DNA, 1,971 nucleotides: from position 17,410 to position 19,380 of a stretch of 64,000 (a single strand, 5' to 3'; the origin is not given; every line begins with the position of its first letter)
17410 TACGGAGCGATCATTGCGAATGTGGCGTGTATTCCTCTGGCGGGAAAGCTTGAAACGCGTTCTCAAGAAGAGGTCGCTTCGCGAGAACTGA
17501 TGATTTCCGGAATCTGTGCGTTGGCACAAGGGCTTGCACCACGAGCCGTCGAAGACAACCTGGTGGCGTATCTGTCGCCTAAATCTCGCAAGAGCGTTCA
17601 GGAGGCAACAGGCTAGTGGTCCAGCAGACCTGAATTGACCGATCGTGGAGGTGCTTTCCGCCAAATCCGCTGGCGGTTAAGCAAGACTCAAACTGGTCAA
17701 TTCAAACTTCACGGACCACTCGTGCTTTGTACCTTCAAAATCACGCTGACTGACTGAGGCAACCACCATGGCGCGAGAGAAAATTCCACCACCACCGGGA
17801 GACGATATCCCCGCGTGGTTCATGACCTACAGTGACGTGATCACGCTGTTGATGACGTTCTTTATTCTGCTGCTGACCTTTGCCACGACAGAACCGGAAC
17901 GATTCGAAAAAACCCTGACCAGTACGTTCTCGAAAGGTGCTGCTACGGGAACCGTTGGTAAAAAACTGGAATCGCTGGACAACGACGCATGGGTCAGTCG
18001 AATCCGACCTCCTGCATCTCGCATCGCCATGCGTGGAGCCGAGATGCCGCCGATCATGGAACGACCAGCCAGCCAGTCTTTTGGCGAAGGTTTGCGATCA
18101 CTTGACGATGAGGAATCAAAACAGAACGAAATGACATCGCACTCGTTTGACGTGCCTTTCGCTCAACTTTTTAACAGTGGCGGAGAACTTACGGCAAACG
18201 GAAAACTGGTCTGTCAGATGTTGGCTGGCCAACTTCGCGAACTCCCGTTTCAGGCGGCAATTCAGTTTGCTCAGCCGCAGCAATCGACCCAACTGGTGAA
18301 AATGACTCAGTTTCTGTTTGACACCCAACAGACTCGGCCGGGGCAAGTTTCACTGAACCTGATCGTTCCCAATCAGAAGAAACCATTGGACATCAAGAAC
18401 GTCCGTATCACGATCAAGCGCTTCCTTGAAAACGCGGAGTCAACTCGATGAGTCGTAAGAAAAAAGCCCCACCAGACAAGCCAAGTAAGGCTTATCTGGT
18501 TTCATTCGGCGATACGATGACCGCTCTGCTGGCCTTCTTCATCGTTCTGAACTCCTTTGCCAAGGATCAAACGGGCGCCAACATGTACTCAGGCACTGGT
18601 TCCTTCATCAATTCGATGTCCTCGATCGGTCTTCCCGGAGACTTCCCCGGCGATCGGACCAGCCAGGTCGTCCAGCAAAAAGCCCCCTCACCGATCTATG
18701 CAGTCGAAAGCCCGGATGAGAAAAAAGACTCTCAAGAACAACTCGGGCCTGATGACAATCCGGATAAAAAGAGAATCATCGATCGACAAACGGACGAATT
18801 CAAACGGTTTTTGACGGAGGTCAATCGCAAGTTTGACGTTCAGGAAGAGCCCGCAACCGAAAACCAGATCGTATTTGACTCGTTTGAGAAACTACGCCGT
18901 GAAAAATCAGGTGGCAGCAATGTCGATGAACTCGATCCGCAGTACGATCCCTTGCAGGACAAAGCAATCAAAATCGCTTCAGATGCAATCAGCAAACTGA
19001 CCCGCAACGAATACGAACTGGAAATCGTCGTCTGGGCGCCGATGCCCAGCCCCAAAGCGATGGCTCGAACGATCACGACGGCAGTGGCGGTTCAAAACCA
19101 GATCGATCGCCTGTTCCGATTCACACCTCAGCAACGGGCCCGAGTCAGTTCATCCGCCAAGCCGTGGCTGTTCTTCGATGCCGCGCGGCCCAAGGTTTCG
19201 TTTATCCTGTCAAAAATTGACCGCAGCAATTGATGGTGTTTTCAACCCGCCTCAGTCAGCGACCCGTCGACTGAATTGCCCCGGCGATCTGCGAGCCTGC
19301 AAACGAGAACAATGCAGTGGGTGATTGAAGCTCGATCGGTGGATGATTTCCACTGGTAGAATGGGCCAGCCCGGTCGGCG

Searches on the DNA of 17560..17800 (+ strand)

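Call 23: search_rna_families(source=window, start=17560, end=17800, threshold=evalue, max_evalue=10)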
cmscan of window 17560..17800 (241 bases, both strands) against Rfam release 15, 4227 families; matches with E-value up to 10: 2.
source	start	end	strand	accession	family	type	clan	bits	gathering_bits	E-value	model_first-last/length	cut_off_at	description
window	17653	17702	+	RF00236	ctRNA_pGA1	Gene; antisense;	-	19.3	45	0.1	1-79/79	no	ctRNA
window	17759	17797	-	RF00523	Prion_pknot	Cis-reg;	-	14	39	3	1-40/40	no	Prion pseudoknot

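Call 81: search_dna_similar(query=window:17600-17740:+, collection=plasmids, mode=distant, max_evalue=0.01, max_rows=10)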
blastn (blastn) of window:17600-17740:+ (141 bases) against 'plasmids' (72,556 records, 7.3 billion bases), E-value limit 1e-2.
No match.

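Call 83: build_rna_model(alignment_id=A4)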
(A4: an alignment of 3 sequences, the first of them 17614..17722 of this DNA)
Model R1 built from alignment A4 (3 sequences, 111 columns); structure: RNAalifold consensus.
model positions 109; base pairs 24; branch points 2; effective number of sequences 1.57; information 0.591 bits per position. Calibrated on 0.2 Mb of random sequence (short: E-values are rough).
structure used (alignment columns):
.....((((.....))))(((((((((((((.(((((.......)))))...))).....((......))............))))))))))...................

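Call 84: search_with_rna_model(model_id=R1, sources=[window, L001, L003, L008, L010, L014, L015, L016, L017, L038, L039], max_evalue=10)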
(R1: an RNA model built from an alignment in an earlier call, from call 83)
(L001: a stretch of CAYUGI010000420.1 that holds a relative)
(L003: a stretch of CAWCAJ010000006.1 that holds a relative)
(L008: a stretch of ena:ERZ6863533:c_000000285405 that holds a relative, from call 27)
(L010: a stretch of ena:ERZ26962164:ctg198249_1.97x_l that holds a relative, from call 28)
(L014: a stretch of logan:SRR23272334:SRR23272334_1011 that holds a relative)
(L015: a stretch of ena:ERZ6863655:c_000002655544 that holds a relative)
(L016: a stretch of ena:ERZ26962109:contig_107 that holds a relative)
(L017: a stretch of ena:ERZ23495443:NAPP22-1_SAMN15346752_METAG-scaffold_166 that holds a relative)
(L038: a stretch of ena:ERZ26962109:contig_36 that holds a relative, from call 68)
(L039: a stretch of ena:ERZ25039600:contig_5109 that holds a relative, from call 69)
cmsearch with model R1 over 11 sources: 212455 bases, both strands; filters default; matches with E-value up to 10: 12.
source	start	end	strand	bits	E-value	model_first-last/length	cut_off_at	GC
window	17614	17722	+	119.3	5.7e-27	1-109/109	no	0.52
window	35097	35206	+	118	1.2e-26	1-109/109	no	0.5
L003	5368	5473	+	92.9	1.8e-20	1-109/109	no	0.56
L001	2977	3029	+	45.1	9.8e-09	1-53/109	3'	0.49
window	35096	35204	-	26.7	0.00032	1-109/109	no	0.5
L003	5620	5724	+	23.6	0.0019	1-109/109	no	0.54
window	17613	17721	-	22.8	0.0029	1-109/109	no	0.52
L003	5802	5895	+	19.1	0.023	1-109/109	no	0.54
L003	5980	6048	+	17.9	0.045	19-90/109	no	0.55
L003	5367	5472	-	13.3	0.61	1-109/109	no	0.55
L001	2976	3029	-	13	0.72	55-109/109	5'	0.5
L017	17143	17197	-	9.5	5.3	28-80/109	no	0.47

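Call 88: search_with_rna_model(model_id=R1, sources=[L040], max_evalue=10, filters=off)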
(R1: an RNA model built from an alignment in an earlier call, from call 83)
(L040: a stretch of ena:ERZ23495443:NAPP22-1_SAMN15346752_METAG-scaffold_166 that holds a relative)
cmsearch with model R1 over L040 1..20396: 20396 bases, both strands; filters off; matches with E-value up to 10: 14.
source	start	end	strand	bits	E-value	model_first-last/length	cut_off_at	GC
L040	9131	9212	-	9.4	0.55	1-109/109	no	0.51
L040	20162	20204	+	6.7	2.4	1-109/109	no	0.37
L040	12776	12798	+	6.7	2.5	30-52/109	no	0.52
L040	3733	3840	-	5.9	3.9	1-109/109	no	0.51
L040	13413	13482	+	5.3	5.4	19-90/109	no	0.51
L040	3823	3841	+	4.9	6.9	1-109/109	no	0.47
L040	15252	15268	+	4.8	7.4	1-109/109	no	0.35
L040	13244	13340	+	4.6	8.1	1-109/109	no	0.56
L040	9396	9476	+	4.6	8.3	1-109/109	no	0.63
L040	16516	16561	-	4.5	8.4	1-109/109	no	0.52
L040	15995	16090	+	4.5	8.7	1-109/109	no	0.48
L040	2607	2671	+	4.5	8.9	1-109/109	no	0.54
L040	4754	4828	-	4.4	9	1-109/109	no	0.47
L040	9500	9603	+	4.3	9.9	1-109/109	no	0.55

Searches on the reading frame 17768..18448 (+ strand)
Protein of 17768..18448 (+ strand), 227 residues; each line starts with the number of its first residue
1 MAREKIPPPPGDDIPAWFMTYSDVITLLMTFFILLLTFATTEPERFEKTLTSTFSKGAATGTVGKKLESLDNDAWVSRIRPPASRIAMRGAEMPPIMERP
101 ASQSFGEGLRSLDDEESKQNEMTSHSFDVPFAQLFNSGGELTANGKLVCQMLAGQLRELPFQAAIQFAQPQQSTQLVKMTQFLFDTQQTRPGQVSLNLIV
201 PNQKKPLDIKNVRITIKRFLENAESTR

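Call 14: search_protein_families(library=pfam, proteins=[window:17768-18448:+], max_evalue=0.01)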
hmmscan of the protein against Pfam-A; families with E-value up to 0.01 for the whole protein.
window:17768-18448:+ (227 aa): 1 family
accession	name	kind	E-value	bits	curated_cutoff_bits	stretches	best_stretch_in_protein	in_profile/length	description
PF13677.11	MotB_plug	-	3.7e-12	46.1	24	1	8-51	9-52/58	Membrane MotB of proton-channel complex MotA/MotB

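Call 25: find_homologous_proteins(query=window:17768-18448:+, max_evalue=1e-10)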
Query window:17768-18448:+ (227 aa): 588 proteins with E <= 1e-10 among 730 candidates; the best 120 are listed.
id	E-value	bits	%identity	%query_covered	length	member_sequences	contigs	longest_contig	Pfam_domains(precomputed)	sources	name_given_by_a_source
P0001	6.8e-145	498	100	100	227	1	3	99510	PF13677.12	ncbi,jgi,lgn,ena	jgi:flagellar motor protein MotB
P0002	1.3e-126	439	87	100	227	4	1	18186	PF13677.12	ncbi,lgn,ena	-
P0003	1.3e-116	406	82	100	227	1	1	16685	PF13677.12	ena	-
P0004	4.3e-107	375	83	92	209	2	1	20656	PF13677.12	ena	-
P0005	2.8e-104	366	79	92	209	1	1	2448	PF13677.12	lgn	-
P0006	5.4e-97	342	66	99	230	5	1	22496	PF13677.12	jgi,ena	jgi:flagellar motor protein MotB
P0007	5.6e-92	325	68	96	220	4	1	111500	PF13677.12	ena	-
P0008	4.2e-90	319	68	98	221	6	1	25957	PF13677.12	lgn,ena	-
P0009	1.9e-89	317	63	98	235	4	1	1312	PF13677.12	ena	-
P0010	4.3e-89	316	64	98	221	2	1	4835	PF13677.12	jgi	jgi:flagellar motor protein MotB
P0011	1.0e-87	312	64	93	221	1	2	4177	PF13677.12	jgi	-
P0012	3.8e-87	310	64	98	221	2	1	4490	PF13677.12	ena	-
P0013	7.8e-87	309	62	98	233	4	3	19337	PF13677.12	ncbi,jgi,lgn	ncbi:MAG: chemotaxis protein MotB [Mariniblastus sp.]|jgi:chemotaxis protein MotB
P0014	3.0e-85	304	61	96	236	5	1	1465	PF13677.12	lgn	-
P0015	1.1e-84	302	62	96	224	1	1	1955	PF13677.12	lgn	-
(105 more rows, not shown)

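Call 26: find_encoding_contigs(protein=P0001, flank=2000, max_places=3)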
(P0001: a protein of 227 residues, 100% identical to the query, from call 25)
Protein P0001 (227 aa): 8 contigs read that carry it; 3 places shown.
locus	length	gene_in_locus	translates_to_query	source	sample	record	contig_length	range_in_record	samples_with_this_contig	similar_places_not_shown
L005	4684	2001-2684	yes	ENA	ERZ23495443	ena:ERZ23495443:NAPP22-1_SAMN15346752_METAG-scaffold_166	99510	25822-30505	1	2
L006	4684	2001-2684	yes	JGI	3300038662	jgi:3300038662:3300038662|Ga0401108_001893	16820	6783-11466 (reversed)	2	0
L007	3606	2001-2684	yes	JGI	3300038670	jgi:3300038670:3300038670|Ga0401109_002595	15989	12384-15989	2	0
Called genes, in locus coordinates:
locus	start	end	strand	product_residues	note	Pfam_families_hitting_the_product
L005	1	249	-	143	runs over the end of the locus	PF00460:Flg_bb_rod, PF06429:Flg_bbr_C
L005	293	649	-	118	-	-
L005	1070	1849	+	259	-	PF01618:MotA_ExbB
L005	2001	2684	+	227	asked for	PF13677:MotB_plug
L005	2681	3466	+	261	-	PF13677:MotB_plug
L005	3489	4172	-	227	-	-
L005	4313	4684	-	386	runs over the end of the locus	PF08614:ATG16 (weak)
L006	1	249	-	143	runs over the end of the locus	PF00460:Flg_bb_rod, PF06429:Flg_bbr_C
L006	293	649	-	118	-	-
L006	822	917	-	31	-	-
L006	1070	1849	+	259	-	PF01618:MotA_ExbB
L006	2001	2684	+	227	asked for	PF13677:MotB_plug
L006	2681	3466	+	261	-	PF13677:MotB_plug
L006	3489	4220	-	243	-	-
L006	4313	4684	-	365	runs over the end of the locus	PF08614:ATG16 (weak)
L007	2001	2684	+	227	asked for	PF13677:MotB_plug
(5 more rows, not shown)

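Call 27: find_encoding_contigs(protein=P0002, flank=10000, max_places=3)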
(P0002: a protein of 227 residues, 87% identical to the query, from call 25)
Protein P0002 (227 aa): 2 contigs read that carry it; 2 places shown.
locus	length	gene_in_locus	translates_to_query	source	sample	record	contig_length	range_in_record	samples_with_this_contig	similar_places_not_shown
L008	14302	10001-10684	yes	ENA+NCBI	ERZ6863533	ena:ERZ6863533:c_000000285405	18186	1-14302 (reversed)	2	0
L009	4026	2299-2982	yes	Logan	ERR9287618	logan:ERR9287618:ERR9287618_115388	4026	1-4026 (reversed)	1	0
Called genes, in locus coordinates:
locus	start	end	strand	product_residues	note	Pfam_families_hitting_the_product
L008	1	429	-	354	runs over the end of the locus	PF01312:Bac_export_2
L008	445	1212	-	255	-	PF01311:Bac_export_1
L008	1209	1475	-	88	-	PF01313:Bac_export_3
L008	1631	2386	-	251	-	-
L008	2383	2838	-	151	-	-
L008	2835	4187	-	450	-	PF02874:ATP-synt_ab_N (faint), PF00006:ATP-synt_ab, PF18269:T3SS_ATPase_C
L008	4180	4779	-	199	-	PF02108:FliH (weak)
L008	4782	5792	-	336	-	PF03448:MgtE_N (faint), PF14842:FliG_N (faint), PF14841:FliG_M, PF01706:FliG_C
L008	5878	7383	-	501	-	PF01514:YscJ_FliF, PF08345:YscJ_FliF_C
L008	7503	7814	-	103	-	PF02049:FliE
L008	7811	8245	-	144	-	PF00460:Flg_bb_rod, PF06429:Flg_bbr_C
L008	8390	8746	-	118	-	-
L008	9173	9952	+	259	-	PF01618:MotA_ExbB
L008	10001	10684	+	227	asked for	PF13677:MotB_plug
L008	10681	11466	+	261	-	PF13677:MotB_plug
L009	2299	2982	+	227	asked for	PF13677:MotB_plug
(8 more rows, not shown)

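Call 28: find_encoding_contigs(protein=P0003, flank=10000, max_places=3)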
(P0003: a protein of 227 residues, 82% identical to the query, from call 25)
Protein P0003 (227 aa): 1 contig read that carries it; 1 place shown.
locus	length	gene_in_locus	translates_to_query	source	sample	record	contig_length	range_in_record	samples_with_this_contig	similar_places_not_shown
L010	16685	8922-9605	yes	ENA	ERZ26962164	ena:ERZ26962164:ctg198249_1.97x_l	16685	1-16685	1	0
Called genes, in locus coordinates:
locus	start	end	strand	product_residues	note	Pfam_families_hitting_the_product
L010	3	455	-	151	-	?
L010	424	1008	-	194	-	PF13191:AAA_16 (weak), PF13401:AAA_22 (faint), PF00004:AAA, PF07728:AAA_5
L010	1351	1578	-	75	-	-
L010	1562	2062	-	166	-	PF02190:LON_substr_bdg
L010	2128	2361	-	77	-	-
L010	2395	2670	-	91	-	PF00583:Acetyltransf_1, PF13508:Acetyltransf_7, PF13673:Acetyltransf_10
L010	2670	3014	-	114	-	-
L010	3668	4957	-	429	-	-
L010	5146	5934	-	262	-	PF03403:PAF-AH_p_II (faint)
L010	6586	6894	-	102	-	PF02049:FliE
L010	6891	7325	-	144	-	PF00460:Flg_bb_rod, PF06429:Flg_bbr_C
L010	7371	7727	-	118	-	-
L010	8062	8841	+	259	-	PF01618:MotA_ExbB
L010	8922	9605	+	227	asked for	PF13677:MotB_plug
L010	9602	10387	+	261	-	PF13677:MotB_plug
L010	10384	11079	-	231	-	-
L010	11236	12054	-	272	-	-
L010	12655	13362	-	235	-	PF04542:Sigma70_r2, PF08281:Sigma70_r4_2, PF04545:Sigma70_r4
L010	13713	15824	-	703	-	PF00771:FHIPEP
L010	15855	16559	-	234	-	PF00813:FliP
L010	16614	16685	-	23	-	?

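Call 68: find_encoding_contigs(protein=P0004, flank=10000, max_places=2)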
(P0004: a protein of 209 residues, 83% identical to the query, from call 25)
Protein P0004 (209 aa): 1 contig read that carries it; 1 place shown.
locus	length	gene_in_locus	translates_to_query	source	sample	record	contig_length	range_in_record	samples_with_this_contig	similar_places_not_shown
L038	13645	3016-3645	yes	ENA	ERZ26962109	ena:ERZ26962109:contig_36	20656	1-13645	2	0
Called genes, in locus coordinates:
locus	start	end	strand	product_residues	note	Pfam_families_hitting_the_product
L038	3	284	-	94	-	?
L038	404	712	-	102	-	PF02049:FliE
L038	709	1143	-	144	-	PF00460:Flg_bb_rod, PF06429:Flg_bbr_C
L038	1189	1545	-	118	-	-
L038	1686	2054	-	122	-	-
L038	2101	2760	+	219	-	PF01618:MotA_ExbB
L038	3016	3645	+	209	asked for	PF13677:MotB_plug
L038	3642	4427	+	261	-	PF13677:MotB_plug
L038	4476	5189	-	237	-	-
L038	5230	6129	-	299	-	-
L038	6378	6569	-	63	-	-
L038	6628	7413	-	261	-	PF04542:Sigma70_r2, PF08281:Sigma70_r4_2, PF04545:Sigma70_r4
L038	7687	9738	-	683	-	PF00771:FHIPEP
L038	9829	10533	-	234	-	PF00813:FliP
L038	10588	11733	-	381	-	-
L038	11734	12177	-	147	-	PF01052:FliMN_C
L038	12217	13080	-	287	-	PF02154:FliM, PF01052:FliMN_C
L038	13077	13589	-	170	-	PF03748:FliL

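Call 69: find_encoding_contigs(protein=P0007, flank=10000, max_places=2)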
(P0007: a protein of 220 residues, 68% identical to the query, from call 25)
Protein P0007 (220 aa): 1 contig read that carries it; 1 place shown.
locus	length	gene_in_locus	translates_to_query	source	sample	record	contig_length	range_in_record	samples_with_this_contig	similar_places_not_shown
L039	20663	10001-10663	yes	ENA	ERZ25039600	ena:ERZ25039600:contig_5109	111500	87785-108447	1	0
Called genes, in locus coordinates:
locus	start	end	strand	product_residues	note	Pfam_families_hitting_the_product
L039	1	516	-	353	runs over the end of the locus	PF01312:Bac_export_2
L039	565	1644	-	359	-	PF01311:Bac_export_1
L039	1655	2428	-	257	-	-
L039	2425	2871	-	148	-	PF02050:FliJ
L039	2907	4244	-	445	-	PF00006:ATP-synt_ab, PF18269:T3SS_ATPase_C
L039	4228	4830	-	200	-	PF02108:FliH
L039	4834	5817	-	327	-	PF03448:MgtE_N (faint), PF14842:FliG_N (faint), PF14841:FliG_M, PF01706:FliG_C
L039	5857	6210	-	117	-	-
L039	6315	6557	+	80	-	-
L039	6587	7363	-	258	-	PF01514:YscJ_FliF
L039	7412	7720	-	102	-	PF02049:FliE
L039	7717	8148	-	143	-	PF00460:Flg_bb_rod, PF06429:Flg_bbr_C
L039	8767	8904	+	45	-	-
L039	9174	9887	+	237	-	PF01618:MotA_ExbB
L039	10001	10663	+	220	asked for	PF13677:MotB_plug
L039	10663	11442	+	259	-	PF13677:MotB_plug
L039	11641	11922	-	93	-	PF07606:DUF1569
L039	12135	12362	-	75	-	-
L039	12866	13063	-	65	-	-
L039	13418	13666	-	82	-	-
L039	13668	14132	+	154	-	-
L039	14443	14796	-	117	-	PF13606:Ank_3 (faint), PF12796:Ank_2, PF13637:Ank_4 (faint), PF00023:Ank (weak)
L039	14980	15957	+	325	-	PF13495:Phage_int_SAM_4, PF00589:Phage_integrase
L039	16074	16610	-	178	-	-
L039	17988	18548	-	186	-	-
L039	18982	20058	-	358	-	PF04986:Y2_Tnp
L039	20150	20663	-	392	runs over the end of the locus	PF13495:Phage_int_SAM_4, PF00589:Phage_integrase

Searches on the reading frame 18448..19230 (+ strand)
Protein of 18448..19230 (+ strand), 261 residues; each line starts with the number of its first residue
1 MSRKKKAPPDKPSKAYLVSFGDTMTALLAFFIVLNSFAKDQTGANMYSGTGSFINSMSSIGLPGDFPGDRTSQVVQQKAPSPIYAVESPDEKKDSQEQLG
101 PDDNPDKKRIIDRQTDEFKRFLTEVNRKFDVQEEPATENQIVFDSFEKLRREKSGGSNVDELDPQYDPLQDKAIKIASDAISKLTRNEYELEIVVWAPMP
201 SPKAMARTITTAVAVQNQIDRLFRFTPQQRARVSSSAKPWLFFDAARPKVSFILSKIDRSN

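Call 14: search_protein_families(library=pfam, proteins=[window:18448-19230:+], max_evalue=0.01)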
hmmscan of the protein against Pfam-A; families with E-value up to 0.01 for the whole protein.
window:18448-19230:+ (261 aa): 1 family
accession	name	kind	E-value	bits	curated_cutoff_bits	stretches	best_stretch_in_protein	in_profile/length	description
PF13677.11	MotB_plug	-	5.3e-10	39.2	24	1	3-39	2-41/58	Membrane MotB of proton-channel complex MotA/MotB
